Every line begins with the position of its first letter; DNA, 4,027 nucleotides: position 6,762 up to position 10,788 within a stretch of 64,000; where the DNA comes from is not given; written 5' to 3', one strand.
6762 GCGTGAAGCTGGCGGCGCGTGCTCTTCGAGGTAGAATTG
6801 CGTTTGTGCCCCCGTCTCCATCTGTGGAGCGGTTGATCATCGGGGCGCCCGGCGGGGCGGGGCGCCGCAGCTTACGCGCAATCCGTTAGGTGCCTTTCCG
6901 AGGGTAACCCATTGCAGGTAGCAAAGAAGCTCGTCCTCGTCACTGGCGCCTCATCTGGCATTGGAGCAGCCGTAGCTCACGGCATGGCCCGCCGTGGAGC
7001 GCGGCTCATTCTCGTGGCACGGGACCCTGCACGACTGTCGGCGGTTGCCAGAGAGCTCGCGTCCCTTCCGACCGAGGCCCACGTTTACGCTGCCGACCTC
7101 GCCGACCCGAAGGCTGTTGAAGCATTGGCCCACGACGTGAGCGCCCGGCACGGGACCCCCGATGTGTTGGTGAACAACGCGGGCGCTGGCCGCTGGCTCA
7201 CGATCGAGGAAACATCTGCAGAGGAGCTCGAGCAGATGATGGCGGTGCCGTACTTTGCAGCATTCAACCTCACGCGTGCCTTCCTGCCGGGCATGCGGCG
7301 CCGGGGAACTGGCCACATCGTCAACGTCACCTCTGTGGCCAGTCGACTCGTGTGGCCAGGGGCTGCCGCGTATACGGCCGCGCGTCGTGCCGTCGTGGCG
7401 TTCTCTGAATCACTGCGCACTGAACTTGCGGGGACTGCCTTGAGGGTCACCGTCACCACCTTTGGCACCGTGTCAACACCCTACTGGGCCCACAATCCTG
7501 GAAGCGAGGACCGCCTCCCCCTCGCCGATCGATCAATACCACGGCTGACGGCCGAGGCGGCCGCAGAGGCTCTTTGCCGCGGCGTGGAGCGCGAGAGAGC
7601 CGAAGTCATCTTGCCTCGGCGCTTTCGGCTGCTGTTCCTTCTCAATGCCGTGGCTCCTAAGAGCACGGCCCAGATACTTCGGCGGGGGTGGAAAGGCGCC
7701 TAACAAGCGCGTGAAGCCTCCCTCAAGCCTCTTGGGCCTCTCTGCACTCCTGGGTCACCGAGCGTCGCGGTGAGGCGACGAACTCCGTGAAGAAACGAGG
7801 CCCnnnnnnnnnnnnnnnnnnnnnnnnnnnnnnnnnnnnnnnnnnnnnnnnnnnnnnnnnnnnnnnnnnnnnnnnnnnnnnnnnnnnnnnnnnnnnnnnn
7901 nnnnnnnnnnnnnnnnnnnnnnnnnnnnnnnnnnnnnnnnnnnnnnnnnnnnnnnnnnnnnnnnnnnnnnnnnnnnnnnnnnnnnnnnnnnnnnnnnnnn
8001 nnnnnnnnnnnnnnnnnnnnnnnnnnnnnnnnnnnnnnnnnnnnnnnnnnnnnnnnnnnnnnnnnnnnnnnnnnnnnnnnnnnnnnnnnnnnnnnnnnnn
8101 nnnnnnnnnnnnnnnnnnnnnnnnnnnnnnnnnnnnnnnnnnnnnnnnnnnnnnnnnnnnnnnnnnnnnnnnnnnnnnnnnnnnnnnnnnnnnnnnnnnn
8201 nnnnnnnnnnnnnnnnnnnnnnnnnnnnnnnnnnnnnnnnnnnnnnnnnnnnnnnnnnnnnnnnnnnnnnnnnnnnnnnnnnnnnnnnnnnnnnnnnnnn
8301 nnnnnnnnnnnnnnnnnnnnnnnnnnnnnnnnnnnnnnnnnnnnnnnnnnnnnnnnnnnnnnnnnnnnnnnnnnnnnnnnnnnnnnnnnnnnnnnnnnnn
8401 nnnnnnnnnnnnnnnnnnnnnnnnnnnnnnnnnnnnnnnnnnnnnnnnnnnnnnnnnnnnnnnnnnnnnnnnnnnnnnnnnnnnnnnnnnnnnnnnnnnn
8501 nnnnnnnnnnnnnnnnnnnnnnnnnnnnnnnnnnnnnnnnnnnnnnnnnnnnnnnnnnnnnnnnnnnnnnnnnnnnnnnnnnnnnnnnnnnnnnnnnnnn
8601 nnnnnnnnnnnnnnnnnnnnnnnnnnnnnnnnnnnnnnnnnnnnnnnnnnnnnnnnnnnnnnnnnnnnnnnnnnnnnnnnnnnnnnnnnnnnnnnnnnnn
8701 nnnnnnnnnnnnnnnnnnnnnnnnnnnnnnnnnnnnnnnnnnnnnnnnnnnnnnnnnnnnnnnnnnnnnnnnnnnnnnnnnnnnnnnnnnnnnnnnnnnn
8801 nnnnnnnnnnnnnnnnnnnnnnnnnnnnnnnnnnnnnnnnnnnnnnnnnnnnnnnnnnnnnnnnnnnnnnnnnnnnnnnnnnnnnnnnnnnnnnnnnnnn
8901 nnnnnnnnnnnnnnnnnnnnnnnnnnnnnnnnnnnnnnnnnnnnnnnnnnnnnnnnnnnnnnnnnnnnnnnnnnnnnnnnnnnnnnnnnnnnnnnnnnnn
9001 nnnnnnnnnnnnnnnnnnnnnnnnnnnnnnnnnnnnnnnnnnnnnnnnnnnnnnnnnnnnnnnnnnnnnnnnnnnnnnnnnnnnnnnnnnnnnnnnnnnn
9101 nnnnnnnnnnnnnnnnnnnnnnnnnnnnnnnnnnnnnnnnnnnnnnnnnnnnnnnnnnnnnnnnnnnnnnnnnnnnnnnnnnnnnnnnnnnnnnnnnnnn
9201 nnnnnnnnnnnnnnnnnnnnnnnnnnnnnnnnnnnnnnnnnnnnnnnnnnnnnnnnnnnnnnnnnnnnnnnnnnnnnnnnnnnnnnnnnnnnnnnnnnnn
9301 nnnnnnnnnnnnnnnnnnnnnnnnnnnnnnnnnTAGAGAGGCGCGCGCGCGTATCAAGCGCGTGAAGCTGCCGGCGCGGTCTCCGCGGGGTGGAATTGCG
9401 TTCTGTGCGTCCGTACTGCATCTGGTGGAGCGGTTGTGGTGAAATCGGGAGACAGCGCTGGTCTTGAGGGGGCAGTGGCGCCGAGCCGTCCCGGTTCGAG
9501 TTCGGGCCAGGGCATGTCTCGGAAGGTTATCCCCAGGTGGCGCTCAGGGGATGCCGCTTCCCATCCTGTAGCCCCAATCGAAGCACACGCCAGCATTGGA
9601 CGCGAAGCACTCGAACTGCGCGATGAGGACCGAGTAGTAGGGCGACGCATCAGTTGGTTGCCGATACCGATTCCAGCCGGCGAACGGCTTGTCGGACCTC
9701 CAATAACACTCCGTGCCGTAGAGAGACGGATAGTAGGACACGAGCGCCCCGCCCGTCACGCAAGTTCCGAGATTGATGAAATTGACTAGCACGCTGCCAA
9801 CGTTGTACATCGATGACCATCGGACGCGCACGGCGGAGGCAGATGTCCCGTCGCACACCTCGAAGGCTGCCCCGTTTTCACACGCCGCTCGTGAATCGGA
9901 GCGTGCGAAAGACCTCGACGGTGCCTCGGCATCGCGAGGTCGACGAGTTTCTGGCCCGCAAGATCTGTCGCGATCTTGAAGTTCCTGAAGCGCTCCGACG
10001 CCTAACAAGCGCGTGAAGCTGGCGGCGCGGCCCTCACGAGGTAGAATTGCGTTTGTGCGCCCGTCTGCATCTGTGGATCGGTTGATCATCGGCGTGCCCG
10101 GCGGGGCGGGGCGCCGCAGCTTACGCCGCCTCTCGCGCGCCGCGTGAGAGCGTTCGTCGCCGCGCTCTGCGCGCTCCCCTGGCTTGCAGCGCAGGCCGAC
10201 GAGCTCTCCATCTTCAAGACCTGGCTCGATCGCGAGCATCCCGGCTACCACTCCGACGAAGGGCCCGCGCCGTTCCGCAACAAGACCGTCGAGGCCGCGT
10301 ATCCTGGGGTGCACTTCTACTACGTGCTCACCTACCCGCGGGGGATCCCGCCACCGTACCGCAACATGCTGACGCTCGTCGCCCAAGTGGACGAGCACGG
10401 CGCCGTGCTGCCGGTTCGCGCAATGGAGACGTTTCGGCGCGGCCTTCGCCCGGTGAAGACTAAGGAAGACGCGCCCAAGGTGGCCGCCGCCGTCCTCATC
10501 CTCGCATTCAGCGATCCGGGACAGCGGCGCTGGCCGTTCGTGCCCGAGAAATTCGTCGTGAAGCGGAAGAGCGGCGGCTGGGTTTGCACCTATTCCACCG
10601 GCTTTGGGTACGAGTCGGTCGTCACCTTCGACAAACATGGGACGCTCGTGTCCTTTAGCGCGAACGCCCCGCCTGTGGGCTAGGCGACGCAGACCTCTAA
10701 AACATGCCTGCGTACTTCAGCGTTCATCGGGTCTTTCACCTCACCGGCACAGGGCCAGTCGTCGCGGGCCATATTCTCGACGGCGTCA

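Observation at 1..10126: Homogeneous ~141-bp attC-like repeats define an integron cassette array whose integrase is off-window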

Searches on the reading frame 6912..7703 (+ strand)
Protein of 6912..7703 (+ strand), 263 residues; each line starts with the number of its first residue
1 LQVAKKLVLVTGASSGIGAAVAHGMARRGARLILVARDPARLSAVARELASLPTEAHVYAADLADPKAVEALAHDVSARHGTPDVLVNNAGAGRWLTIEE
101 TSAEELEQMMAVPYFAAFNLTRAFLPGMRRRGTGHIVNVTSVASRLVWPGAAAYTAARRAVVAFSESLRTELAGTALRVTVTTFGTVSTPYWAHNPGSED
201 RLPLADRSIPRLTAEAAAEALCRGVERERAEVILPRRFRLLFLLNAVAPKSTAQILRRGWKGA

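Call 16: search_protein_families(library=pfam, proteins=[window:6912-7703:+], max_evalue=0.01)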
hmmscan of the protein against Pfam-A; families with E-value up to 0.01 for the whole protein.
window:6912-7703:+ (263 aa): 6 families
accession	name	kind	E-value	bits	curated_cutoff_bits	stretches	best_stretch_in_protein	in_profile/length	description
PF00106.31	adh_short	-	1.9e-49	168.2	26.6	1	6-193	1-188/195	short chain dehydrogenase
PF13561.12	adh_short_C2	-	7e-36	124.4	27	1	12-210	1-199/236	Enoyl-(Acyl carrier protein) reductase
PF08659.16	KR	-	5.4e-19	69.2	22.6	1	8-177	3-173/180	KR domain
PF01370.27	Epimerase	-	3.3e-05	23.8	20.9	1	8-98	1-80/240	NAD dependent epimerase/dehydratase family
PF13460.12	NAD_binding_10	-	0.00022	21.6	27.2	1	12-152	1-109/184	NAD(P)H-binding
PF05127.21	NAT10_TcmA_helicase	-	0.005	17.2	22.7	1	12-110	9-107/176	RNA cytidine acetyltransferase NAT10/TcmA, helicase domain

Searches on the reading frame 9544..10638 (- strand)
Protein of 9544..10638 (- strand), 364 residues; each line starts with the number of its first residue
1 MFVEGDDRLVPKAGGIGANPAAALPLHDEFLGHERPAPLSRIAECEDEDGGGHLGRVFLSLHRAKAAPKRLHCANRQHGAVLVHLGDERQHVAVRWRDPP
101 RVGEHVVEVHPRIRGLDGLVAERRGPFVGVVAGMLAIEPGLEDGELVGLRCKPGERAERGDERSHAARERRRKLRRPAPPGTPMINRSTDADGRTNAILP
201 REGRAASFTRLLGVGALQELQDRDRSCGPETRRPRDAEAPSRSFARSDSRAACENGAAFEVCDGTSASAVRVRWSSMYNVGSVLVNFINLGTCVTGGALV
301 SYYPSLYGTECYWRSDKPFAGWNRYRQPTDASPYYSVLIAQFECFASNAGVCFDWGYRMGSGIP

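Call 23: search_protein_families(library=pfam, proteins=[window:9544-10638:-], max_evalue=0.01)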
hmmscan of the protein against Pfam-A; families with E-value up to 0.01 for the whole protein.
window:9544-10638:- (364 aa): 0 families
